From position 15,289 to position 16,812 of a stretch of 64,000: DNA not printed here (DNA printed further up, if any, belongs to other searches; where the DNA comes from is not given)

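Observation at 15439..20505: GDP-mannose-derived deoxysugar module consistent with a 3,6-dideoxyhexose (colitose-like) pathway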

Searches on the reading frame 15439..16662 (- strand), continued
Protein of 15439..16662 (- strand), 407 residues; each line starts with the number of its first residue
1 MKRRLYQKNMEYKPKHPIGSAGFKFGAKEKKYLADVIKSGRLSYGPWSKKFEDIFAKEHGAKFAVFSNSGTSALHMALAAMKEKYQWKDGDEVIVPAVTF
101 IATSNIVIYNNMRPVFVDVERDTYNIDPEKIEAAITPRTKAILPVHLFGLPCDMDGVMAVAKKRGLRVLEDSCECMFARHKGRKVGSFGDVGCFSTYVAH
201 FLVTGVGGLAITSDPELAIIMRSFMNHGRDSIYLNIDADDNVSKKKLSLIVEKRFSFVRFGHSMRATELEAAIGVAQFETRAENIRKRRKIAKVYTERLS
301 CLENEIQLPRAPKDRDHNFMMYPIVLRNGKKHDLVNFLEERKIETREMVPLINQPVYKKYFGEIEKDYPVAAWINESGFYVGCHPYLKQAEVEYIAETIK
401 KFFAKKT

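Call 14: find_encoding_contigs(protein=P0064, flank=10000, max_places=2)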
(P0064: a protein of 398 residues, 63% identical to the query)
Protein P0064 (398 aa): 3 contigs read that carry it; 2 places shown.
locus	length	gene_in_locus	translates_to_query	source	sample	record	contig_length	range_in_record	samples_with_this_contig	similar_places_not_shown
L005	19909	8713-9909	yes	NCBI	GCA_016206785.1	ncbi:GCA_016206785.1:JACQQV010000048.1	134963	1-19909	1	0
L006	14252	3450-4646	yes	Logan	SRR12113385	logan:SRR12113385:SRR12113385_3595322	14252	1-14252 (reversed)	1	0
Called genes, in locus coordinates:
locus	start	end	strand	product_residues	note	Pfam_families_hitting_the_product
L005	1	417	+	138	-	PF01522:Polysacc_deac_1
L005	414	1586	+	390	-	PF13439:Glyco_transf_4 (weak), PF13579:Glyco_trans_4_4 (weak), PF20706:GT4-conflict, PF00534:Glycos_transf_1, PF13692:Glyco_trans_1_4, PF13524:Glyco_trans_1_2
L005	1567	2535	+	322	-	PF00106:adh_short (weak), PF01073:3Beta_HSD, PF01370:Epimerase, PF02719:Polysacc_synt_2, PF05368:NmrA (weak), PF07993:NAD_binding_4, PF16363:GDP_Man_Dehyd, PF13460:NAD_binding_10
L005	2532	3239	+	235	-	PF00535:Glycos_transf_2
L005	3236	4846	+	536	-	PF13231:PMT_2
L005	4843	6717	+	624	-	PF00535:Glycos_transf_2, PF13641:Glyco_tranf_2_3, PF13489:Methyltransf_23, PF07021:MetW (weak), PF13847:Methyltransf_31, PF08241:Methyltransf_11, PF08242:Methyltransf_12, PF13649:Methyltransf_25, +1 more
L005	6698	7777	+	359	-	PF01075:Glyco_transf_9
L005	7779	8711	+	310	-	PF13489:Methyltransf_23, PF07021:MetW (weak), PF08241:Methyltransf_11, PF08242:Methyltransf_12, PF13649:Methyltransf_25, PF13847:Methyltransf_31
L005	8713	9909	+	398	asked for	PF01041:DegT_DnrJ_EryC1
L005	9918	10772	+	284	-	PF00535:Glycos_transf_2, PF13641:Glyco_tranf_2_3, PF13712:Glyco_tranf_2_5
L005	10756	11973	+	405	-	PF13439:Glyco_transf_4, PF13579:Glyco_trans_4_4, PF20706:GT4-conflict (weak), PF00534:Glycos_transf_1, PF13692:Glyco_trans_1_4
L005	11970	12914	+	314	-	PF01522:Polysacc_deac_1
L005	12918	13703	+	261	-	PF05050:Methyltransf_21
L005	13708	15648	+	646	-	PF00551:Formyl_trans_N, PF13524:Glyco_trans_1_2 (faint), PF13439:Glyco_transf_4, PF13579:Glyco_trans_4_4, PF13477:Glyco_trans_4_2, PF20706:GT4-conflict (weak), PF00534:Glycos_transf_1, PF13692:Glyco_trans_1_4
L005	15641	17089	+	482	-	PF02811:PHP (weak)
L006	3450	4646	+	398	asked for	PF01041:DegT_DnrJ_EryC1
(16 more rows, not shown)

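Call 15: find_encoding_contigs(protein=P0102, flank=10000, max_places=2)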
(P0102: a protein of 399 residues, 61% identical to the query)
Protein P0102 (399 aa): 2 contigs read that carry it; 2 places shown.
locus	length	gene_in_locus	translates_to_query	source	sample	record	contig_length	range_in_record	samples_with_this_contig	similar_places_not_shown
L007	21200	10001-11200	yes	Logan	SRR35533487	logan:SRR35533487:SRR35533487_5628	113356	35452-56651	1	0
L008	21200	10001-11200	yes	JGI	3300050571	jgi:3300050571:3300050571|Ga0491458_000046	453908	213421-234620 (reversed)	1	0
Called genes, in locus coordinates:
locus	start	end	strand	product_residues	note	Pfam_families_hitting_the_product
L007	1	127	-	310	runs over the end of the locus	-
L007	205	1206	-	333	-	PF00535:Glycos_transf_2, PF10111:Glyco_tranf_2_2, PF13641:Glyco_tranf_2_3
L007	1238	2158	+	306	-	PF13641:Glyco_tranf_2_3 (weak), PF00535:Glycos_transf_2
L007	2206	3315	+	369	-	PF04055:Radical_SAM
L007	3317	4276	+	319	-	PF00535:Glycos_transf_2, PF10111:Glyco_tranf_2_2, PF13641:Glyco_tranf_2_3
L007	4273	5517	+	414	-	PF13231:PMT_2 (weak)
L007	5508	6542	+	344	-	PF13489:Methyltransf_23, PF08241:Methyltransf_11, PF08242:Methyltransf_12, PF13649:Methyltransf_25, PF13847:Methyltransf_31 (weak)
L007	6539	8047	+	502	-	PF01943:Polysacc_synt, PF13440:Polysacc_synt_3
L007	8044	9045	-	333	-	PF02353:CMAS (weak), PF13489:Methyltransf_23, PF07021:MetW (weak), PF13847:Methyltransf_31, PF08241:Methyltransf_11, PF08242:Methyltransf_12, PF13649:Methyltransf_25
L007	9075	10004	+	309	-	PF01370:Epimerase, PF04321:RmlD_sub_bind, PF16363:GDP_Man_Dehyd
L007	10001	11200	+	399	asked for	PF00155:Aminotran_1_2 (faint), PF01041:DegT_DnrJ_EryC1, PF01212:Beta_elim_lyase (faint)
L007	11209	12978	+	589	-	-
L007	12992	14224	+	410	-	PF08421:Methyltransf_13, PF13489:Methyltransf_23, PF08241:Methyltransf_11 (weak), PF08242:Methyltransf_12, PF13649:Methyltransf_25 (faint), PF08484:Methyltransf_14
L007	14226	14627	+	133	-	PF14667:Polysacc_synt_C, PF00190:Cupin_1 (weak), PF07883:Cupin_2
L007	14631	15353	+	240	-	PF00535:Glycos_transf_2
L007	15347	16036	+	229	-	PF13489:Methyltransf_23, PF05219:DREV (weak), PF08241:Methyltransf_11, PF08242:Methyltransf_12, PF13649:Methyltransf_25 (weak)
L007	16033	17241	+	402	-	PF00535:Glycos_transf_2, PF10111:Glyco_tranf_2_2 (weak), PF13641:Glyco_tranf_2_3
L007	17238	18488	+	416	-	PF13231:PMT_2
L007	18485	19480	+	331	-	PF01073:3Beta_HSD, PF01370:Epimerase, PF02719:Polysacc_synt_2 (weak), PF04321:RmlD_sub_bind (weak), PF16363:GDP_Man_Dehyd, PF13460:NAD_binding_10, PF07993:NAD_binding_4 (weak)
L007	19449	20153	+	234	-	PF00535:Glycos_transf_2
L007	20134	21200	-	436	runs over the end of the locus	PF13231:PMT_2 (weak)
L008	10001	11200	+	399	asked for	PF00155:Aminotran_1_2 (faint), PF01041:DegT_DnrJ_EryC1, PF01212:Beta_elim_lyase (faint)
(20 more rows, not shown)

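Call 20: find_related_loci(query=A1, collection=genome_contigs, flank=10000)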
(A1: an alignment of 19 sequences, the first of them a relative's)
Query A1 (407 aa) in genome_contigs; peptide patterns used: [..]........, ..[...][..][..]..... (x = any residue, [..] = any of these).
309 stretches matched a pattern; 282 encode a relative of the query (tblastn E <= 1e-3); the best 80 are kept; 80 distinct loci.
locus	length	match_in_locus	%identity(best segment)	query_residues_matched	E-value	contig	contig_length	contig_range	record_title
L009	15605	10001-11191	73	11-406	0e+0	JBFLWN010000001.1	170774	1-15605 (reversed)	MAG: Patescibacteria group bacterium isolate MAG033 MAG033_1, whole genome shotgun sequence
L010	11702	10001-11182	73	7-399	0e+0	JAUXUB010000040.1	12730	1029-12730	MAG: bacterium isolate C13_metabat.bin.52 C13_k141_375700, whole genome shotgun sequence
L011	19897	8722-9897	63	12-403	7e-177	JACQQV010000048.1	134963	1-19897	MAG: Candidatus Omnitrophota bacterium isolate NC_groundwater_1342_Ag_S-0.2um_51_121 S_p2_S4_coassembly_k141_3381066, wh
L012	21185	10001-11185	64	12-406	1e-173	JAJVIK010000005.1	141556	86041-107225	MAG: bacterium isolate Bin_79R c_000000000581, whole genome shotgun sequence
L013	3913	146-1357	59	1-404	3e-178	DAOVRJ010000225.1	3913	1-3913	MAG TPA_asm: Candidatus Zixiibacteriota bacterium isolate CSMAG_1598 CSMAG_1598_k141_2683956_length_3913_cov_26.0000, wh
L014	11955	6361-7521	62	18-405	2e-171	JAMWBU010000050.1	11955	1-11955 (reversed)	MAG: Candidatus Omnitrophota bacterium isolate DG_1_6.bins.57.Tibet NODE_7607_length_11955_cov_1.454092, whole genome sh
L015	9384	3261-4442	61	12-406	3e-171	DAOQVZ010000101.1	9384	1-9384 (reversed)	MAG TPA_asm: bacterium isolate AMR_MDS_1075 NODE_8178_length_9384_cov_4.744453, whole genome shotgun sequence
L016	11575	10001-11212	59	4-407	2e-171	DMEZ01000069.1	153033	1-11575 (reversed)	MAG TPA_asm: Elusimicrobia bacterium isolate UBA9639 contig_467, whole genome shotgun sequence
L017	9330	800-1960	62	18-405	6e-171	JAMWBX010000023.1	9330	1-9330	MAG: Candidatus Omnitrophota bacterium isolate DG_2.bins.114.Tibet NODE_10630_length_9330_cov_0.843747, whole genome sho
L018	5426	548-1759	58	1-404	7e-174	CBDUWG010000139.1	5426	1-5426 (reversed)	MAG TPA_asm: uncultured bacterium isolate SRR22302358_concoct_46 genome assembly, contig: ERZ25746585.7333, whole genome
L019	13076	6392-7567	61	12-403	9e-171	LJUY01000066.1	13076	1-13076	MAG: candidate division Zixibacteria bacterium SM23_81 WORSMTZ_11361, whole genome shotgun sequence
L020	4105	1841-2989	61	23-405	2e-176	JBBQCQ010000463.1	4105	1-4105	MAG: Gemmatales bacterium isolate Co_metawrap_1226 Cmw_1226_k141_11345349_length_4105_cov_6.0000, whole genome shotgun s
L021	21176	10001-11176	60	15-406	3e-170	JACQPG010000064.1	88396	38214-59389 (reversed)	MAG: Elusimicrobia bacterium isolate NC_groundwater_1301_Ag_S-0.2um_62_34 S_p2_S4_coassembly_k141_1627354, whole genome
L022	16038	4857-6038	60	13-406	5e-169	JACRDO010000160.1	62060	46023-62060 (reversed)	MAG: Elusimicrobia bacterium isolate NC_groundwater_1674_Pr3_B-0.1um_65_18 SR-2_scaffold_141_3558002, whole genome shotg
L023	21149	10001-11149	61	23-405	3e-169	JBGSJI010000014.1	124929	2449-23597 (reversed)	MAG: Limnoglobus sp. isolate JTS-AC153 k141_1481267, whole genome shotgun sequence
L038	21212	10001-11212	57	7-406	2e-163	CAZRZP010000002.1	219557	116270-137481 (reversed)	MAG TPA_asm: uncultured Methanosarcinales archaeon isolate SRP200020_co5_201 genome assembly, contig: NODE_50_length_219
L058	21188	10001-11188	56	9-405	2e-158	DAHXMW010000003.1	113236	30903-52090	MAG TPA_asm: Candidatus Micrarchaeota archaeon isolate clean1631 k141_648993, whole genome shotgun sequence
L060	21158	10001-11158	59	18-403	6e-158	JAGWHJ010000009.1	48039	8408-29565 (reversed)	MAG: Candidatus Micrarchaeota archaeon isolate REEA76 REEA76-150_1084, whole genome shotgun sequence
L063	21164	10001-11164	57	18-405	1e-157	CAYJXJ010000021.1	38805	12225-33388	MAG TPA_asm: uncultured Elusimicrobia bacterium isolate ERP125453_co1_480 genome assembly, contig: NODE_808_length_38805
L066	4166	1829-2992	56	18-405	1e-161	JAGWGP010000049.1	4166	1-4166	MAG: Candidatus Micrarchaeota archaeon isolate REEA50 REEA50_49_length_4166_cov_2.045977, whole genome shotgun sequence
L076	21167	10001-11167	58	15-403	6e-156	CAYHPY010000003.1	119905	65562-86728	MAG TPA_asm: uncultured Elusimicrobia bacterium isolate ERP119705_co15_38 genome assembly, contig: NODE_67_length_119905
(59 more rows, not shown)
